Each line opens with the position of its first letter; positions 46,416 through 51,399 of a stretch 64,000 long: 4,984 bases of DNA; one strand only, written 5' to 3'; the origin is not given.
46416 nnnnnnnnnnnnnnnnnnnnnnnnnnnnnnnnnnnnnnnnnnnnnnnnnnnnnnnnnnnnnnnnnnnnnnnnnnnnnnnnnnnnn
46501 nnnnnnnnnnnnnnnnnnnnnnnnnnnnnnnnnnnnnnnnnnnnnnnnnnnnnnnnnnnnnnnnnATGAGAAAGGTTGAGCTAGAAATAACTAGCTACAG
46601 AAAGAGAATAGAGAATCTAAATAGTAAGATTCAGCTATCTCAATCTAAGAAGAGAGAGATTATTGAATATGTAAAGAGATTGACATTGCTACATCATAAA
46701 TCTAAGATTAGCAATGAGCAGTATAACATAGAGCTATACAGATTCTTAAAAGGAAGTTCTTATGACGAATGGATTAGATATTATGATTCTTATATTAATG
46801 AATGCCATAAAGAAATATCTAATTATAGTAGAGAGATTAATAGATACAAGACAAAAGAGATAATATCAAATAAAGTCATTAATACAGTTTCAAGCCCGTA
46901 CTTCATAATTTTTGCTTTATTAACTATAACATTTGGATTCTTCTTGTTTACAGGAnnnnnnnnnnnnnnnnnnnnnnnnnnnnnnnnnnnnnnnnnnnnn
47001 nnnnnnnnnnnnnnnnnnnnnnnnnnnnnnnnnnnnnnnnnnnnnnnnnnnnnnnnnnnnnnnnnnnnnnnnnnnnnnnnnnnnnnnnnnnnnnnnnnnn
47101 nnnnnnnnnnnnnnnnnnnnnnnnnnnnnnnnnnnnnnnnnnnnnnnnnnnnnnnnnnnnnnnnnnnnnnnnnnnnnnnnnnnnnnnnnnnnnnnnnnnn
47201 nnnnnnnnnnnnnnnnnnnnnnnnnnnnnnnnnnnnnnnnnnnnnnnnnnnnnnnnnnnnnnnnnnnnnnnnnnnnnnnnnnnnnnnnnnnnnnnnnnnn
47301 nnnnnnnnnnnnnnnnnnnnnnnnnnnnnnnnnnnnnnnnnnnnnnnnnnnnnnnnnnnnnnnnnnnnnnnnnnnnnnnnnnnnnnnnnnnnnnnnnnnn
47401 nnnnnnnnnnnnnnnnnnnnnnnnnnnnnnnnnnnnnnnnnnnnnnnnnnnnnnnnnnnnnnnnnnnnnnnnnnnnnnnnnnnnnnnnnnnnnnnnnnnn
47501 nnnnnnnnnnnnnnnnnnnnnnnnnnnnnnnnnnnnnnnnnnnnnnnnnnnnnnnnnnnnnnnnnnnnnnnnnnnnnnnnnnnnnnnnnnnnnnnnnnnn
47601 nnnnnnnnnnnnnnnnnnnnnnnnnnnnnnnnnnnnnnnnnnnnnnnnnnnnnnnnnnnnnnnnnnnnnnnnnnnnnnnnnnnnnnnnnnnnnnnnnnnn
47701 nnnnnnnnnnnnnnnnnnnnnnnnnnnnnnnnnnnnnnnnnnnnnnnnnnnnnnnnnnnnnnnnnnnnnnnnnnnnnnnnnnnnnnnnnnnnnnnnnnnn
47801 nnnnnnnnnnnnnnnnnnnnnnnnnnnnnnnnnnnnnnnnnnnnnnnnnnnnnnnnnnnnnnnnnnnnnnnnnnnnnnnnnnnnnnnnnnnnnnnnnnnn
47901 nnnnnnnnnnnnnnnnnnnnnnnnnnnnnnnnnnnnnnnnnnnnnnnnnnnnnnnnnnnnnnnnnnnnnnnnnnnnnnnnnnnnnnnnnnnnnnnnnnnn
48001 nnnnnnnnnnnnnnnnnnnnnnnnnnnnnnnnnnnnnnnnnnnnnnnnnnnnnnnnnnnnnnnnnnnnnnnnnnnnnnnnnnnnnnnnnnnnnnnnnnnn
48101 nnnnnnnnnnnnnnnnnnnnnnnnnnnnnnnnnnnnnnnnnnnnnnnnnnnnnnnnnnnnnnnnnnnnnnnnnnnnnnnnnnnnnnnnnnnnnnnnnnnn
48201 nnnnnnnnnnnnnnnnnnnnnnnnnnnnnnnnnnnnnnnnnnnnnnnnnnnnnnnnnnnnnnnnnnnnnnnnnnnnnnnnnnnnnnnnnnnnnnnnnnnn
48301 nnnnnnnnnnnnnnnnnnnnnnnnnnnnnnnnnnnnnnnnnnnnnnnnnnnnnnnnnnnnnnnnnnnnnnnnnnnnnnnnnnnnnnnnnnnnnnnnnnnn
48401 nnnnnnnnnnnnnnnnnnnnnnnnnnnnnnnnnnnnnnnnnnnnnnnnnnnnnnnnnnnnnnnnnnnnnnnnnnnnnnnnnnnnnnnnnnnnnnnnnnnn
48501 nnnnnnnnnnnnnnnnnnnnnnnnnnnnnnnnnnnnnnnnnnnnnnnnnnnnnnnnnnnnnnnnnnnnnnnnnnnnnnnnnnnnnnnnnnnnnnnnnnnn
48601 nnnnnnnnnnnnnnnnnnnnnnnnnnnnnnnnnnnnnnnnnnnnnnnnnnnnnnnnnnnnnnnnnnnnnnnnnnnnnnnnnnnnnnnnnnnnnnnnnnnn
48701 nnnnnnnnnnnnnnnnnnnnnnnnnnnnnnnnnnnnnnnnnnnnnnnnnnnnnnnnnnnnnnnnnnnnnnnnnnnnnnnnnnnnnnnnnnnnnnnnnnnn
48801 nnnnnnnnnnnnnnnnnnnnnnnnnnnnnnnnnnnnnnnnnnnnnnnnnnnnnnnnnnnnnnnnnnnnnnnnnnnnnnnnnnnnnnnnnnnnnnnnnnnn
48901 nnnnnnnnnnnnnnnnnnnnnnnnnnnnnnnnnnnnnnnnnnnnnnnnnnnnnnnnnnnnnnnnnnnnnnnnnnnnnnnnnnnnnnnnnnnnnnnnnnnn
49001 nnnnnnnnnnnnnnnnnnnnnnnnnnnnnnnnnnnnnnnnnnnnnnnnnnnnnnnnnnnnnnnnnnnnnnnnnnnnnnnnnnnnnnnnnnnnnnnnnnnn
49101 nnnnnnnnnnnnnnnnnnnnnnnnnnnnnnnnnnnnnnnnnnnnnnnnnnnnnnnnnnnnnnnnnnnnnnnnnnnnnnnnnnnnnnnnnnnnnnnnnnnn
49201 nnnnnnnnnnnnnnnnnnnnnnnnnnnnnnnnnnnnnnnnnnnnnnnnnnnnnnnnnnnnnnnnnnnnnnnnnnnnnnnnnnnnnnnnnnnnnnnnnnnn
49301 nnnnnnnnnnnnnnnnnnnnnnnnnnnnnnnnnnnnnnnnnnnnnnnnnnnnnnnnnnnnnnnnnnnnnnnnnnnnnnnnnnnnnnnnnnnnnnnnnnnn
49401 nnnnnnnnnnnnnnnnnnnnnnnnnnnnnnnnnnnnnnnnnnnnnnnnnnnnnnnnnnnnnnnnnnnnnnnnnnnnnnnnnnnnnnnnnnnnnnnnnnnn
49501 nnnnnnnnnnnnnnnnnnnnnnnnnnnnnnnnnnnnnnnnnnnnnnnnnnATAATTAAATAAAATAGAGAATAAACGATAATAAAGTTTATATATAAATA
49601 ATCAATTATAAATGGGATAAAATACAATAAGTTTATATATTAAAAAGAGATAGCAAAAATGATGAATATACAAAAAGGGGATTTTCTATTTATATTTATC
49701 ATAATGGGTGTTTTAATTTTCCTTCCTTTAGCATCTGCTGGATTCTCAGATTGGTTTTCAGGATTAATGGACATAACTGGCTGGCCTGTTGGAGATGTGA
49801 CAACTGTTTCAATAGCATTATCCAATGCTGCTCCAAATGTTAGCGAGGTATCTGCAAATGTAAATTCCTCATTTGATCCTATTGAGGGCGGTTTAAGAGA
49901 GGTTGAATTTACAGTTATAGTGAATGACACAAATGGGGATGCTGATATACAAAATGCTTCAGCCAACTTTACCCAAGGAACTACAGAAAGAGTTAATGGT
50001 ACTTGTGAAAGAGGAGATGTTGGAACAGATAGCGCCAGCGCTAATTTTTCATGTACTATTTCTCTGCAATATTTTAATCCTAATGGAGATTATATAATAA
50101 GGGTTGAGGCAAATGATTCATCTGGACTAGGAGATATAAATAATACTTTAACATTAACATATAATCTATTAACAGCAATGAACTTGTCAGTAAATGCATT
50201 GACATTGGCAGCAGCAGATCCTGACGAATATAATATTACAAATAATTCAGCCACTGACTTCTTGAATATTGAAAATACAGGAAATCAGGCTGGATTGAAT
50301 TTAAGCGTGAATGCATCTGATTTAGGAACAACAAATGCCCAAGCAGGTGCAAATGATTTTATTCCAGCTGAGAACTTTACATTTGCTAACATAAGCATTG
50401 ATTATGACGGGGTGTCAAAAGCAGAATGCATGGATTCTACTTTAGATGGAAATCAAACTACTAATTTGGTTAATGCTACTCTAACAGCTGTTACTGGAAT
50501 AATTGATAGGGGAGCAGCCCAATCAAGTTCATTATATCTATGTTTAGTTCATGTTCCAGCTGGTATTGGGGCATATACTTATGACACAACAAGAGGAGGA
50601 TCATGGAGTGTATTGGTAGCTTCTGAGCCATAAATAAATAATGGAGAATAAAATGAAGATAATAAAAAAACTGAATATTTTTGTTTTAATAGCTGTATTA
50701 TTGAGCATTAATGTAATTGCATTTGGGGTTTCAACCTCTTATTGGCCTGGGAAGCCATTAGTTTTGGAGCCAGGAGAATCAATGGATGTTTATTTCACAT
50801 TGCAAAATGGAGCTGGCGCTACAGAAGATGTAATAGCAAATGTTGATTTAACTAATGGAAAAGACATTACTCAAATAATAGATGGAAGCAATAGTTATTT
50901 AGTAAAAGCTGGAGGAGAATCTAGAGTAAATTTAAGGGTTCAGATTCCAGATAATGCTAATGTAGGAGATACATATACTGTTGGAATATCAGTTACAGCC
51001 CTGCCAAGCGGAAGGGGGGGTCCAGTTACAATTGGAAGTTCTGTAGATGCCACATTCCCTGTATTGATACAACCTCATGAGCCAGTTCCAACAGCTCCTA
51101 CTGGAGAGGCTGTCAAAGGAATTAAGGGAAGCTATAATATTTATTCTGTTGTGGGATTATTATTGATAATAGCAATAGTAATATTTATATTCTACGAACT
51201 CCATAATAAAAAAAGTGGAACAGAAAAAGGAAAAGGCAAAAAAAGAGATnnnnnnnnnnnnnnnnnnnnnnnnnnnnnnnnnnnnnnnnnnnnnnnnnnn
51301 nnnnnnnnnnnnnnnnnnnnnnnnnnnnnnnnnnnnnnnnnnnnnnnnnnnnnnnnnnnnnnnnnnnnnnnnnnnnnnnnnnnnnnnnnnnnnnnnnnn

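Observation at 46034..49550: Tandem sigma-70 region-4-like HTH protein translationally coupled to a type-II transmembrane giant adhesin: an ECF-sigma/anti-sigma-like layout in an archaeon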

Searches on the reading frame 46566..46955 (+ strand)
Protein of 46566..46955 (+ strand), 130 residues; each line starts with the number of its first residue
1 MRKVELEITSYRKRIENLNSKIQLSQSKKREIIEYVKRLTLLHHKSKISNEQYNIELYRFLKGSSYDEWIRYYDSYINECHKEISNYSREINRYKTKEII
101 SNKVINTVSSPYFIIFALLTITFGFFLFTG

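Call 35: find_homologous_proteins(query=window:46566-46955:+, max_evalue=0.01)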
Query window:46566-46955:+ (130 aa): 1 proteins with E <= 0.01 among 11 candidates.
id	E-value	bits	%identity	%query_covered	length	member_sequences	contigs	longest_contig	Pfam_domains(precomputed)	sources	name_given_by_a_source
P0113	3.0e-47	177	65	100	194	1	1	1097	-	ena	-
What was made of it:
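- Tried and rejected: It returned a single homologue (call 35).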

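Call 57: predict_structure(alignment_id=A7)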
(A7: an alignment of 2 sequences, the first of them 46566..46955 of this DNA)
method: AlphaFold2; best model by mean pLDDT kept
length: 130 residues; sequences in the alignment: 2
mean_pLDDT: 90.8   pTM: 0.67
mean pLDDT of the five models: 90.8, 89.6, 88.7, 88.3, 88.1
residues with pLDDT >= 90: 90; 70-90: 35; 50-70: 5; < 50: 0
segments of 3 or more residues with pLDDT < 50: none
pLDDT, mean of each block of 10 residues (from residue 1): 88 98 98 97 97 96 95 98 98 89 75 76 76
secondary structure, 60 per line:
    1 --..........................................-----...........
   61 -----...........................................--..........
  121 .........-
elements in order: H3-44 H50-60 H66-108 H111-129
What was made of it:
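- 46566..46889 (+): Cytoplasmic N-terminal helical hairpin (aa 1-108). AF2 pLDDT 90.8 with helices 3-44, 50-60 and 66-108 (call 57).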

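Call 59: fold_search(model_id=the predicted structure, library=pdb)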
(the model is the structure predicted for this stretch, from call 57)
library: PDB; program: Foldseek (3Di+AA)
matches with E <= 10: 732; with E <= 0.001: 0
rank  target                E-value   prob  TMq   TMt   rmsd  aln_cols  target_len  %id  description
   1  4tko                  1.5e-01  0.94  0.46  0.23   5.5       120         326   20  Structure of the periplasmic adaptor protein EmrA (released 2014-07-09)
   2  5c22_B                2.3e-01  0.92  0.46  0.28   5.1       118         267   17  Crystal structure of Zn-bound HlyD from E. coli (released 2016-02-17)
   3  5c21_A                2.8e-01  0.93  0.49  0.29   4.8       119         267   17  Crystal structure of native HlyD from E. coli (released 2016-02-17)
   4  7nsu_D                2.8e-01  0.92  0.46  0.18   4.8       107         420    9  ColicinE9 intact translocation complex (released 2021-08-11)
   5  5c22_C                2.8e-01  0.89  0.44  0.28   5.5       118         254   17  Crystal structure of Zn-bound HlyD from E. coli (released 2016-02-17)
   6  5c21_B                3.0e-01  0.92  0.49  0.30   4.8       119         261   17  Crystal structure of native HlyD from E. coli (released 2016-02-17)
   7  3k29                  3.3e-01  0.96  0.56  0.48   4.8       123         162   10  Structure of a putative YscO homolog CT670 from Chlamydia trachomatis (released 2009-10-13)
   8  5xg2                  3.3e-01  0.33  0.28  0.17  19.1       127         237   17  Crystal structure of a coiled-coil segment (residues 345-468 and 694-814) of Pyrococcus yayanosii Smc (released 2017-06-07)
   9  7n6g_3I               3.8e-01  0.97  0.58  0.22   9.8       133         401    8  C1 of central pair (released 2022-05-18)
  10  7sqc_O1               4.5e-01  0.96  0.57  0.13   9.6       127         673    9  Ciliary C1 central pair apparatus isolated from Chlamydomonas reinhardtii (released 2022-04-13)
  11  4mu6                  4.5e-01  0.33  0.29  0.16   9.8       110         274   19  Crystal Structure of the N-terminal domain of Effector Protein LegC3 from Legionella pneumophila (released 2013-12-11)
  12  3na7                  5.4e-01  0.60  0.40  0.27   7.6       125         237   15  2.2 Angstrom Structure of the HP0958 Protein from Helicobacter pylori CCUG 17874 (released 2010-09-22)
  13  8wcw_A                5.4e-01  0.44  0.33  0.09  11.1       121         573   16  Cryo-EM structure of MsRv1273c/72c from Mycobacterium smegmatis in the IFapo state (released 2025-03-26)
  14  8s1u_H                5.4e-01  0.38  0.28  0.11   8.3       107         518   17  YlmH bound to stalled 50S subunits with RqcH and PtRNA (released 2024-06-12)
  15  8tzk_E                5.4e-01  0.33  0.29  0.36  12.7       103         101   17  Cryo-EM structure of Vibrio cholerae FtsE/FtsX/EnvC complex, shortened (released 2023-12-20)
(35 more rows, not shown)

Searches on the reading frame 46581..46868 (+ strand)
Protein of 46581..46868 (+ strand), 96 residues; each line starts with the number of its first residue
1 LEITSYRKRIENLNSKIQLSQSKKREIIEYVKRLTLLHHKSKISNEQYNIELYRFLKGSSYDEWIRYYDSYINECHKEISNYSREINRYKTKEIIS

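Call 40: search_protein_families(library=pfam, alignment_id=A2, max_evalue=1)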
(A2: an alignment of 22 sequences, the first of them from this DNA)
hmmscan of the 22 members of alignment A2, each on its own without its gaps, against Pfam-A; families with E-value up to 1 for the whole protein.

A. member 1, seq(96 aa): 2 families
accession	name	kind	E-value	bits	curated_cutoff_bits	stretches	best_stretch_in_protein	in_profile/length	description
PF07531.19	TAFH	-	0.016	15.6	27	1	13-59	9-55/90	NHR1 homology to TAF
PF10523.15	BEN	-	0.079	13.6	23.2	1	11-37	29-54/76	BEN domain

B. families by the number of members that match (of 22 scanned): 70 families (the first 25 are shown)
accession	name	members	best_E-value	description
PF08702.15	Fib_alpha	3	0.015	Fibrinogen alpha/beta chain family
PF05120.17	GvpG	3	0.15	Gas vesicle protein G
PF07531.19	TAFH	2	0.016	NHR1 homology to TAF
PF16483.10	Glyco_hydro_64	2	0.02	Beta-1,3-glucanase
PF25450.1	Rab11-FIP3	2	0.047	Rab11-FIP3-like domain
PF06881.16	Elongin_A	2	0.082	RNA polymerase II transcription factor SIII (Elongin) subunit A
PF01920.25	Prefoldin_2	2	0.14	Prefoldin subunit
PF14703.12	PHM7_cyt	2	0.17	Cytosolic domain of 10TM putative phosphate transporter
PF02050.21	FliJ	1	0.00096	Flagellar FliJ protein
PF08165.16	FerA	1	0.001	FerA (NUC095) domain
PF08928.15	PoNi_N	1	0.0086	PoNe immunity protein (PoNi), N-terminal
PF09204.15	Colicin_immun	1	0.0092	Bacterial self-protective colicin-like immunity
PF17726.7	DpnI_C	1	0.011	Dam-replacing HTH domain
PF14915.12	CCDC144C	1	0.015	CCDC144C protein coiled-coil region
PF17675.6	APG6_N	1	0.018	Apg6 coiled-coil region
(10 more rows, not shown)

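Call 42: find_related_loci(query=A3, collection=metagenome_contigs, flank=8000)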
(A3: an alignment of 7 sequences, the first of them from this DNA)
Query A3 (96 aa) in metagenome_contigs; peptide patterns used: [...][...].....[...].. (x = any residue, [..] = any of these).
120 stretches matched a pattern; 9 encode a relative of the query (tblastn E <= 1e-3); 9 distinct loci.
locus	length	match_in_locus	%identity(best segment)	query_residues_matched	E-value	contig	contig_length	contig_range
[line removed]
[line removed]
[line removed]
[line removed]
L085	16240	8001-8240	33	10-88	7e-10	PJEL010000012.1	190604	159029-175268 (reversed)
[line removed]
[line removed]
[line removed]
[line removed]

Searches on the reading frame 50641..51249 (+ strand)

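Call 3: search_protein_families(library=pfam, proteins=[window:50641-51249:+], max_evalue=1)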
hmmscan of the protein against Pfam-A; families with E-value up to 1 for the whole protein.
window:50641-51249:+ (203 aa): 7 families
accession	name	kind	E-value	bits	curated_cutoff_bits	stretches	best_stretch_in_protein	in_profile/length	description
PF09716.15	ETRAMP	-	0.0024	18.3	29.1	1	11-34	4-27/81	Malarial early transcribed membrane protein (ETRAMP)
PF10633.15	NPCBM_assoc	-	0.0046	17.5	24.4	1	88-119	46-76/78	NPCBM-associated, NEW3 domain of alpha-galactosidase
PF14900.11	DUF4493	-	0.023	15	27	1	31-118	132-211/226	Domain of unknown function (DUF4493)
PF23619.1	Ig_VWA7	-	0.03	15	27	1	40-121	10-87/104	VWA7 Ig-like domain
PF10177.14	DUF2371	-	0.057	14.2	22.9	0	160-183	29-52/143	Uncharacterised conserved protein (DUF2371)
PF01034.25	Syndecan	-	0.12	12.9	25.2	1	170-194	17-41/64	Syndecan domain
PF05767.17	Pox_A14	-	0.27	11.9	27.7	1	160-195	6-41/93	Poxvirus virion envelope protein A14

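Call 4: search_protein_families(library=ncbifam, proteins=[window:50641-51249:+], max_evalue=1)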
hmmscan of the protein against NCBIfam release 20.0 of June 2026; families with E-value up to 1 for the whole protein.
window:50641-51249:+ (203 aa): 1 family
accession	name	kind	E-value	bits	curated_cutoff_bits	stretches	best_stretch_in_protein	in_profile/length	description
NF041740.1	choice_anch_T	equivalog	0.065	12.4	70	1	42-123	157-242/259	choice-of-anchor T family protein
